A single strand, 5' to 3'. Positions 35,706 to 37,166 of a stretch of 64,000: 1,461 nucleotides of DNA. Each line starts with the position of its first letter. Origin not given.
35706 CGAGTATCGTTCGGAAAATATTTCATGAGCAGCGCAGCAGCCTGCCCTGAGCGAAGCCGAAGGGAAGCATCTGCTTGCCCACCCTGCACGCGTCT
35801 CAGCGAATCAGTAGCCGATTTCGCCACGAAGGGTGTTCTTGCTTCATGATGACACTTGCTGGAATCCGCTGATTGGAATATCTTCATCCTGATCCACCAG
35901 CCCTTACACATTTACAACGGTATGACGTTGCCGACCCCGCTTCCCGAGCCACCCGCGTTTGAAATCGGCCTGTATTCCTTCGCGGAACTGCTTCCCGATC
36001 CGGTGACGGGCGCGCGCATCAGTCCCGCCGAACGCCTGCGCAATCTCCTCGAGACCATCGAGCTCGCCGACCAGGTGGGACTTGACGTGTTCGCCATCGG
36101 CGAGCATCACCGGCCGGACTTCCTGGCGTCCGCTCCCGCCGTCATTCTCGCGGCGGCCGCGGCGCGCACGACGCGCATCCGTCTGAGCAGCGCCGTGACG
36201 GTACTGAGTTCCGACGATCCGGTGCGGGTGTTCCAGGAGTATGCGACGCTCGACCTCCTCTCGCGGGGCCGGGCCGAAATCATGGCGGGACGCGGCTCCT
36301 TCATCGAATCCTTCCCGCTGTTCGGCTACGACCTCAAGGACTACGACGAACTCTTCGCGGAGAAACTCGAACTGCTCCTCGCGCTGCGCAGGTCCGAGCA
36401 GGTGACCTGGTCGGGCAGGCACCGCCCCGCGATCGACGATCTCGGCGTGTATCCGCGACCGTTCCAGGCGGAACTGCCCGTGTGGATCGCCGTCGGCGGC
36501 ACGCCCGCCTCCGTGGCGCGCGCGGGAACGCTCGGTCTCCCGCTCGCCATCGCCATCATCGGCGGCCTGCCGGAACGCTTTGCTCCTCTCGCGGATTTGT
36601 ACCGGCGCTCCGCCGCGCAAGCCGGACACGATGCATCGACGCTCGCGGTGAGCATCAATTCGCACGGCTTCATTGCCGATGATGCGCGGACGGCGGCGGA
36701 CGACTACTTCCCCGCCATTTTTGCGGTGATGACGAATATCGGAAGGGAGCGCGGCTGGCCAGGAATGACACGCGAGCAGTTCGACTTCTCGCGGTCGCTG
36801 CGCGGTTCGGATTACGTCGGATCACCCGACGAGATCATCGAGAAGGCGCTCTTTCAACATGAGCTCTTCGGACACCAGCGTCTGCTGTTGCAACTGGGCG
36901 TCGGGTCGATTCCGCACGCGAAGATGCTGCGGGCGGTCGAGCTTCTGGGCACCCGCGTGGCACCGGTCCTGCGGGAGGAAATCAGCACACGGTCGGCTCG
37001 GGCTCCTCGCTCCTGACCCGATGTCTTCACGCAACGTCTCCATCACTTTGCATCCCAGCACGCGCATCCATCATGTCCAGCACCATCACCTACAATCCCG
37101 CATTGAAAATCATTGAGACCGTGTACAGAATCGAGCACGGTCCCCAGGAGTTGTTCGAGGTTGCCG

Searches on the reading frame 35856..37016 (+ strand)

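Call 63: search_protein_families(library=pfam, max_evalue=0.001, proteins=[window:35856-37016:+])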
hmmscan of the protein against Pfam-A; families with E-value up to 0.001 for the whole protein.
window:35856-37016:+ (386 aa): 1 family
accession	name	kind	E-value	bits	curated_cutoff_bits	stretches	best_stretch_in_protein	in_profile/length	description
PF00296.26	Bac_luciferase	-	1.5e-56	192.5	27.9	1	41-331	7-304/314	Luciferase-like monooxygenase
